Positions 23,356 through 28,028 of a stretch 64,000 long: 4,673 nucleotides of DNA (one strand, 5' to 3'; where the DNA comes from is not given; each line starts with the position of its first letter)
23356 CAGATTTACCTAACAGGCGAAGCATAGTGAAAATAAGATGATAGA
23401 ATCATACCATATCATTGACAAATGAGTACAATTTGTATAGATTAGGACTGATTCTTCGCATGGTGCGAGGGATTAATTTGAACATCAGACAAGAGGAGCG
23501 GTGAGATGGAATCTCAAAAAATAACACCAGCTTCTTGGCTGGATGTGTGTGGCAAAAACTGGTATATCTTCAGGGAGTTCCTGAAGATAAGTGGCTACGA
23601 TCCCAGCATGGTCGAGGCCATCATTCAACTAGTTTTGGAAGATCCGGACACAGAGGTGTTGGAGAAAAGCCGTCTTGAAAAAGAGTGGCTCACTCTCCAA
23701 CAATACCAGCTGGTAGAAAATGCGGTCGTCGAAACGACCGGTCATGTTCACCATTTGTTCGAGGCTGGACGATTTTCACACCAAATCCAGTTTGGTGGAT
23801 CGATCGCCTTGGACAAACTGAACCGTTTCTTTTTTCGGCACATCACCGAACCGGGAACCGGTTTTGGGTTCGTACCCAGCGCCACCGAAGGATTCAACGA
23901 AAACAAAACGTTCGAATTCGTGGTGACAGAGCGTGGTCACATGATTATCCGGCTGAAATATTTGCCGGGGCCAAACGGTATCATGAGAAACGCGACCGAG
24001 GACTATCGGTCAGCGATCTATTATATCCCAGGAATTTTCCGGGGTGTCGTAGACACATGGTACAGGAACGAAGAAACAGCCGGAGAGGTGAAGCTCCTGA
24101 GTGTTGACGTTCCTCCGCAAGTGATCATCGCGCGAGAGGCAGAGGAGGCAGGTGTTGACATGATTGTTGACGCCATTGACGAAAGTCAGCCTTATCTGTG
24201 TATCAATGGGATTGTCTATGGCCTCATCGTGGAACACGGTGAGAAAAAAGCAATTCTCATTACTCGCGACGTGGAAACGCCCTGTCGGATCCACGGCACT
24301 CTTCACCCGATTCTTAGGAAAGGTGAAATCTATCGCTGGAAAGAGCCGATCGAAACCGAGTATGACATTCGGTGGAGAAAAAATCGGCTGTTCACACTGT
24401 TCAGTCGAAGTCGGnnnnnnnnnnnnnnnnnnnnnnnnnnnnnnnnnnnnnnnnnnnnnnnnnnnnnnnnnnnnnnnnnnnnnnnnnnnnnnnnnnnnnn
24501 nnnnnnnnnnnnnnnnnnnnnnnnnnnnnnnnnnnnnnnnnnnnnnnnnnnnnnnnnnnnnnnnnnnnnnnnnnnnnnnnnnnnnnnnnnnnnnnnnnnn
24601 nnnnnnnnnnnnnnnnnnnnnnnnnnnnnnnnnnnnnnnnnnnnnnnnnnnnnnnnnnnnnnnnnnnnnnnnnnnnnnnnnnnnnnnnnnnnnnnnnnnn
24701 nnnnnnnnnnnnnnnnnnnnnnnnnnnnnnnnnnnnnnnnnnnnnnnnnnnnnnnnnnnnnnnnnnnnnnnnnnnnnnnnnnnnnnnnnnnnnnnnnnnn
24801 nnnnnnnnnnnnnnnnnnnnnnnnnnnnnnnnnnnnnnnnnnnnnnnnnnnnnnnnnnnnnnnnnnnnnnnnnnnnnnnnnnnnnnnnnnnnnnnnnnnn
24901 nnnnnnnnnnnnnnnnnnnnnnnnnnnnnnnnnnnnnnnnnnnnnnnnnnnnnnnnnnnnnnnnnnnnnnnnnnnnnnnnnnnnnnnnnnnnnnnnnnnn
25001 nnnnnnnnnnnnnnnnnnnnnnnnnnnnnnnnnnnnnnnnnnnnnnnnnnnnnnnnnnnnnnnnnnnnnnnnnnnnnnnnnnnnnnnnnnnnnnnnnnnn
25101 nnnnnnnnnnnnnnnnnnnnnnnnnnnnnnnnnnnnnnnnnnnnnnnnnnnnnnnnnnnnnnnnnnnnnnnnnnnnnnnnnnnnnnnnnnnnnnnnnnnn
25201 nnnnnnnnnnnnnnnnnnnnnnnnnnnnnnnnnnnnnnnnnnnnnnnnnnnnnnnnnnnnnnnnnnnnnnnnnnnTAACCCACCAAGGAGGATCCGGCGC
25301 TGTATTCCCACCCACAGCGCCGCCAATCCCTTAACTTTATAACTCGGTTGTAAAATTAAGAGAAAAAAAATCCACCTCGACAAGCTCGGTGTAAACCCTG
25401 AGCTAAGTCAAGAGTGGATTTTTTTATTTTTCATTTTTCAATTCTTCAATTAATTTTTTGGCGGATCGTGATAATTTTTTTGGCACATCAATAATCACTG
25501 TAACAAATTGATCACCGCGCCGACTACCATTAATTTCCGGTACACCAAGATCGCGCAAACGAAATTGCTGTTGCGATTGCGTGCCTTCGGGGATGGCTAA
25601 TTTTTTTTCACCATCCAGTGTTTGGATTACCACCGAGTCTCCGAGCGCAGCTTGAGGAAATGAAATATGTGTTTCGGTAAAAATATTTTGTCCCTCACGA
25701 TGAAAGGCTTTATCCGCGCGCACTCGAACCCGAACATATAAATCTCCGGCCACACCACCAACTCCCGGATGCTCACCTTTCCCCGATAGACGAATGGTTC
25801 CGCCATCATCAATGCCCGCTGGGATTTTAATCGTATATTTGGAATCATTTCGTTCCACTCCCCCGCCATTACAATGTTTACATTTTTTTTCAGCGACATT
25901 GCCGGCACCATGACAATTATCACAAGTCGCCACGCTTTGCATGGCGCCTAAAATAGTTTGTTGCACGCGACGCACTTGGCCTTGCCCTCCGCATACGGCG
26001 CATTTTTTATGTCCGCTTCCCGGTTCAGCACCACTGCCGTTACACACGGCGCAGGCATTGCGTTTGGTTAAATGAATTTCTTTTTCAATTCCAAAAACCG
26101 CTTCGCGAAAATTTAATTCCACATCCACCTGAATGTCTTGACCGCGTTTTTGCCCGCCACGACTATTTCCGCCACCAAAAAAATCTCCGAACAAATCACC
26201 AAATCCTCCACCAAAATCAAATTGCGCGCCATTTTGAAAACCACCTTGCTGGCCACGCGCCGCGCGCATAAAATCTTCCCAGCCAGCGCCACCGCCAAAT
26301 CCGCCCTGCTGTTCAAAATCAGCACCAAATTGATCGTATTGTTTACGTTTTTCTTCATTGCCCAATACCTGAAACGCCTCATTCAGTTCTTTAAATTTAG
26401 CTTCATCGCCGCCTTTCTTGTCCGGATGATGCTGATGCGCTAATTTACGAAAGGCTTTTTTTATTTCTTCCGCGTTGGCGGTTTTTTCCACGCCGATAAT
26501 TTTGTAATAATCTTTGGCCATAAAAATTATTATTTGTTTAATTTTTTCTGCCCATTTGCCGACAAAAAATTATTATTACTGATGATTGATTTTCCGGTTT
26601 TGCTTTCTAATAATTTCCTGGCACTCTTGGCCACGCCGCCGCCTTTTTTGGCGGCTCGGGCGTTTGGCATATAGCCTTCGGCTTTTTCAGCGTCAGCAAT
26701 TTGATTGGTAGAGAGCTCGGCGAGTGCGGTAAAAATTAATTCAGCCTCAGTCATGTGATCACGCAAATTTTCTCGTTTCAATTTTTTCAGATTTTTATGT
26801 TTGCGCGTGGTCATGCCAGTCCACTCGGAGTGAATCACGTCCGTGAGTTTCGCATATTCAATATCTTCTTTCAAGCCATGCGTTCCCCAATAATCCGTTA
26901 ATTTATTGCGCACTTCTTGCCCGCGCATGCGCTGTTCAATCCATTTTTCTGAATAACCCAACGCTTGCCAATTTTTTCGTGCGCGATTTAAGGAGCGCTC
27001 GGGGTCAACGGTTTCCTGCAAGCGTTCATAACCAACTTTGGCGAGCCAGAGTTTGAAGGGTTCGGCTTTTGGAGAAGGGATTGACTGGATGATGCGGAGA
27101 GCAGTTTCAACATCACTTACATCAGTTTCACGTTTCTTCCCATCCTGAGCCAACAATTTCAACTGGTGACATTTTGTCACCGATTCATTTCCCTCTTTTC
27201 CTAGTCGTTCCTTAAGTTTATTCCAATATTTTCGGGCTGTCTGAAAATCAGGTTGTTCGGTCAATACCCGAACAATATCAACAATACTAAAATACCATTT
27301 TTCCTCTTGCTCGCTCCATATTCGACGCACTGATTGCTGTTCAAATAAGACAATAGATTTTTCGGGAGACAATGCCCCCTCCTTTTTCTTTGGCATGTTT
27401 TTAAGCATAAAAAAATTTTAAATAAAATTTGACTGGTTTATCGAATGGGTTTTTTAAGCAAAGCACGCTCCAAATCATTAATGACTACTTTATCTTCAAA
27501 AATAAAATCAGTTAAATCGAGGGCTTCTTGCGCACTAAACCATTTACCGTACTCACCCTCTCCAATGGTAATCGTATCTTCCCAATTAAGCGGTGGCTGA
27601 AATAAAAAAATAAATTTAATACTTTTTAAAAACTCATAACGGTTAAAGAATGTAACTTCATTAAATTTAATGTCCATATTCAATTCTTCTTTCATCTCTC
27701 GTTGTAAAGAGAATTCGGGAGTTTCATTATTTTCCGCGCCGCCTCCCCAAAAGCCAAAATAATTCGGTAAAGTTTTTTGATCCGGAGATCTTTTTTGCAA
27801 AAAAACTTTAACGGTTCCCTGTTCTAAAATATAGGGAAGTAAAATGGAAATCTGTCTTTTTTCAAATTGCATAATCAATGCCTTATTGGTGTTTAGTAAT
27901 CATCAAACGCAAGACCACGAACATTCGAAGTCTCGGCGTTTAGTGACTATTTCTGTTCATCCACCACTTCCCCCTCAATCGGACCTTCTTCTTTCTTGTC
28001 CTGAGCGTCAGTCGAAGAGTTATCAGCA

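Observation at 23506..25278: Orphan class III nucleotide cyclase with a 390-aa uncharacterised N-terminal domain and a coiled-coil linker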

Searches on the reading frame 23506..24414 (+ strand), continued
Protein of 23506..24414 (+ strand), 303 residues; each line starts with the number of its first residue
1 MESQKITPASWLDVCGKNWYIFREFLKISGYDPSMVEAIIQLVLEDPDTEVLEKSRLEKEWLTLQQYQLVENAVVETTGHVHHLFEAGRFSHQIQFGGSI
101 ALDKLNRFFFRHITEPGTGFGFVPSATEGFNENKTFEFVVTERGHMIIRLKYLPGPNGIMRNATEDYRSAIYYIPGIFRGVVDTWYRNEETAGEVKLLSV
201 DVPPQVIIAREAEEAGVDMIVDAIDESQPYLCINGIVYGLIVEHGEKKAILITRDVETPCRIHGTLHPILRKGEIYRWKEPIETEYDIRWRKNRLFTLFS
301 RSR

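Call 88: fold_search(model_id=the predicted structure, library=viral)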
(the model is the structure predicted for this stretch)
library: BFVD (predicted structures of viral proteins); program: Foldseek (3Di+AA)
matches with E <= 10: 454; with E <= 0.001: 0
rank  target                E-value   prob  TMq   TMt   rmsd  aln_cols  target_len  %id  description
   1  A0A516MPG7            5.5e-03  0.99  0.31  0.36   8.5       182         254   10  (no name in the UniProt tables at hand)
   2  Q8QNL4                1.5e-01  0.06  0.11  0.14  18.8       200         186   10  EsV-1-53 [Ectocarpus siliculosus virus 1 (isolate New Zealand/Kaikoura/1988)]
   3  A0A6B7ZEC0            1.7e-01  0.15  0.13  0.25  10.5       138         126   16  Uncharacterized protein [Klebsiella phage N1M2]
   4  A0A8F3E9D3            1.8e-01  0.08  0.12  0.18  20.5       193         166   12  (no name in the UniProt tables at hand)
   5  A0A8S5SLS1            3.0e-01  0.89  0.11  0.42   6.2        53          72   11  Uncharacterized protein [Siphoviridae sp. ctNHp14]
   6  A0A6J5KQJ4            3.3e-01  0.96  0.11  0.39   1.9        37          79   24  Uncharacterized protein [uncultured Caudovirales phage]
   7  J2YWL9                3.5e-01  0.06  0.16  0.12  20.9       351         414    8  (no name in the UniProt tables at hand)
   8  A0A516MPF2            3.7e-01  0.13  0.18  0.19  14.7       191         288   14  (no name in the UniProt tables at hand)
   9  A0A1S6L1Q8            3.9e-01  0.02  0.09  0.11  20.1       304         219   10  (no name in the UniProt tables at hand)
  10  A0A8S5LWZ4            4.1e-01  0.03  0.10  0.11  20.8       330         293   12  Uncharacterized protein [Myoviridae sp. ctZgq1]
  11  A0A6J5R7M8            4.9e-01  0.16  0.13  0.35  10.7       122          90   10  Uncharacterized protein [uncultured Caudovirales phage]
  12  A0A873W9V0            4.9e-01  0.11  0.11  0.26  11.0        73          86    8  Uncharacterized protein [Synechococcus phage S-H38]
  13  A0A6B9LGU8            4.9e-01  0.03  0.09  0.13  18.3       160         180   11  Uncharacterized protein [Flavobacterium phage vB_FspS_tant8-1]
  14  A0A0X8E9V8            5.8e-01  0.03  0.09  0.05  21.2       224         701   10  Helicase-primase primase subunit [Human herpesvirus 1]
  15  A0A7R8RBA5            6.5e-01  0.09  0.10  0.17  16.5       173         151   13  (no name in the UniProt tables at hand)
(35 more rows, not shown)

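Call 90: find_encoding_contigs(protein=P0042, flank=8000, max_places=2)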
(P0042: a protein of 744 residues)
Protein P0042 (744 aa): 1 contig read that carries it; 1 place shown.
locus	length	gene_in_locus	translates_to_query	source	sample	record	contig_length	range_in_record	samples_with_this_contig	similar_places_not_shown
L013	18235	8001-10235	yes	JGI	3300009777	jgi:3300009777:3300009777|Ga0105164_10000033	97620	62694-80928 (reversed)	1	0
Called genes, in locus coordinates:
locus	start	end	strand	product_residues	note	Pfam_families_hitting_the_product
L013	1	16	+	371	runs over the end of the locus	PF00425:Chorismate_bind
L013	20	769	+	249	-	PF14518:Haem_oxygenas_2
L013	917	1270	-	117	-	PF01541:GIY-YIG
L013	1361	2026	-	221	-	PF13936:HTH_38 (faint)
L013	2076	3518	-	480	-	PF00478:IMPDH, PF01070:FMN_dh (faint), PF03060:NMO (faint), PF00571:CBS (weak)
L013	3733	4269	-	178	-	-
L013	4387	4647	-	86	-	PF00076:RRM_1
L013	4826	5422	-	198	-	-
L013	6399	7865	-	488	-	PF01553:Acyltransferase, PF12710:HAD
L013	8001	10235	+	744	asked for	-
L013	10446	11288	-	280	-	PF13428:TPR_14 (faint), PF14559:TPR_19 (faint), PF23914:TPR_CcmH_CycH (weak), PF00515:TPR_1 (faint), PF07719:TPR_2 (faint), PF13181:TPR_8 (faint), PF13432:TPR_16 (weak)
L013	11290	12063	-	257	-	PF00121:TIM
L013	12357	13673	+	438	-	-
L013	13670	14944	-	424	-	PF00675:Peptidase_M16, PF05193:Peptidase_M16_C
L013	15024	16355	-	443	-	PF00587:tRNA-synt_2b, PF03129:HGTP_anticodon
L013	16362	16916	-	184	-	PF01765:RRF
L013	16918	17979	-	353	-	PF14870:PSII_BNR (faint), PF25852:DUF6242_C (faint), PF02012:BNR (faint), PF15902:Sortilin-Vps10 (weak)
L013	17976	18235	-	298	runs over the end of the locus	PF13177:DNA_pol3_delta2, PF00004:AAA (weak)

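Call 91: find_encoding_contigs(protein=P0051, flank=8000, max_places=2)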
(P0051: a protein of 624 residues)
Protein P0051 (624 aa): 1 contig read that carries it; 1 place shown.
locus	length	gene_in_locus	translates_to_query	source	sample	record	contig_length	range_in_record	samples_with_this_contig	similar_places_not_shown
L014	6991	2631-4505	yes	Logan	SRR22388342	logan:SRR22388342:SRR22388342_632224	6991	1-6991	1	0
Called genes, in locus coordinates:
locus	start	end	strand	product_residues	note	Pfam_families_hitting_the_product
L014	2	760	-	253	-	?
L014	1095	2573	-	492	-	PF01553:Acyltransferase, PF12710:HAD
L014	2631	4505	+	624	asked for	-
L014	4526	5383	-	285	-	-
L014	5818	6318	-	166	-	PF20935:DUF6847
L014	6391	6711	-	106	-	-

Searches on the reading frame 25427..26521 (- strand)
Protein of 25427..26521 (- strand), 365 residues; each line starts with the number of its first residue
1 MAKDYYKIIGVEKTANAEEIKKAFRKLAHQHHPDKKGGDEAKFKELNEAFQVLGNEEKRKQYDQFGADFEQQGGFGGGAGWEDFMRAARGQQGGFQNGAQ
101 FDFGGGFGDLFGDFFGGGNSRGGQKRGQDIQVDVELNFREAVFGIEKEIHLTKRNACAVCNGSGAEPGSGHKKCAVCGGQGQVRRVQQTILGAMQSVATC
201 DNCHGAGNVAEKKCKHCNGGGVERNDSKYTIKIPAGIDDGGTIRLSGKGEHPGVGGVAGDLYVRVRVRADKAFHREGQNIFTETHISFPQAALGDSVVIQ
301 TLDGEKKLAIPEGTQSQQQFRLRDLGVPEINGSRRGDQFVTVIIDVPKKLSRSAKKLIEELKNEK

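Call 3: search_protein_families(library=pfam, proteins=[window:25427-26521:-], max_evalue=1)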
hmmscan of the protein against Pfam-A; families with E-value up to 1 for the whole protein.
window:25427-26521:- (365 aa): 7 families
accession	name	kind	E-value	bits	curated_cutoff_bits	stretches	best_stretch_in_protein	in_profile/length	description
PF01556.23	DnaJ_C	-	4.9e-45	153.7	26.6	1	130-347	1-152/152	DnaJ C terminal domain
PF00226.36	DnaJ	-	1e-22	80.4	27.8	1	4-63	1-63/63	DnaJ domain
PF00684.25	DnaJ_CXXCXGXG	-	1.4e-15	57.8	32.7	1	157-220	1-64/65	DnaJ central domain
PF15777.11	Anti-TRAP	-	0.0082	16.6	32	1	156-183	12-42/59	Tryptophan RNA-binding attenuator protein inhibitory protein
PF20833.2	RNase_E_G_Thio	-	0.064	13.8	26.8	1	173-197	1-25/86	RNase E/G, Thioredoxin-like domain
PF03589.19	Antiterm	-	0.23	12.1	26.7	0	189-230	8-48/87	Antitermination protein Q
PF14445.12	Prok-RING_2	-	0.71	10.5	22.4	0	199-236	9-49/56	Prokaryotic RING finger family 2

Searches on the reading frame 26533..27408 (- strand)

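Call 3: search_protein_families(library=pfam, proteins=[window:26533-27408:-], max_evalue=1)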
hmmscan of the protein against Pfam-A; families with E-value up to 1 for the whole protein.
window:26533-27408:- (292 aa): 1 family
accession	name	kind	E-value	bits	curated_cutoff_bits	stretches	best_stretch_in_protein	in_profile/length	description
PF02498.22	Bro-N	-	5.6e-08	33.7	25.6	1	27-124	2-92/96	BRO family, N-terminal domain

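Call 36: search_protein_families(library=padloc, proteins=[window:26533-27408:-], max_evalue=0.01)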
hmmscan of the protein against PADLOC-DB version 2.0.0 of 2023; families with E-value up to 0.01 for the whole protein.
window:26533-27408:- (292 aa): 3 families
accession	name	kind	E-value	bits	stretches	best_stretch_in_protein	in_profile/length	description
PDLC04920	PDC-S13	-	1.7e-120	399.7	1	16-288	4-273/286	-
PDLC04841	PDC-S04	-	4.5e-32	109.9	1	16-124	4-112/292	-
PDLC04962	PDC-S22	-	7.4e-05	19.9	1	118-233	128-236/281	-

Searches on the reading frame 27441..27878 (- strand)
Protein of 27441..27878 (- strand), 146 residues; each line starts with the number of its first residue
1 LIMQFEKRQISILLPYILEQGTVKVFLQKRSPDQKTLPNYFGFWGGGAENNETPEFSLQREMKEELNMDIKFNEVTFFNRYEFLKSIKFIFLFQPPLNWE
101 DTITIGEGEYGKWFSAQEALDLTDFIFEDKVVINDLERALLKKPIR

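Call 3: search_protein_families(library=pfam, proteins=[window:27441-27878:-], max_evalue=1)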
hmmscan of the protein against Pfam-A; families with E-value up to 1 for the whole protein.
window:27441-27878:- (146 aa): 3 families
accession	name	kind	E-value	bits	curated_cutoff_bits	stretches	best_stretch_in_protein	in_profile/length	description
PF00293.34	NUDIX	-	1.7e-11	44.7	21.1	1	19-129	13-127/134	NUDIX domain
PF22327.2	Nudt16-like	-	0.0068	16.8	27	1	41-76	35-71/161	U8 snoRNA-decapping enzyme-like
PF14815.12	NUDIX_4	-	0.064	13.5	35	1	18-71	5-54/113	NUDIX domain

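Call 36: search_protein_families(library=padloc, proteins=[window:27441-27878:-], max_evalue=0.01)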
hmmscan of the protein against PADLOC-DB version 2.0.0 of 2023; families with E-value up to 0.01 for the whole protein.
window:27441-27878:- (146 aa): 1 family
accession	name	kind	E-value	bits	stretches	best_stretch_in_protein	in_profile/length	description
PDLC04899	PDC-S07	-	1e-14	52.3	1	19-138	15-130/135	-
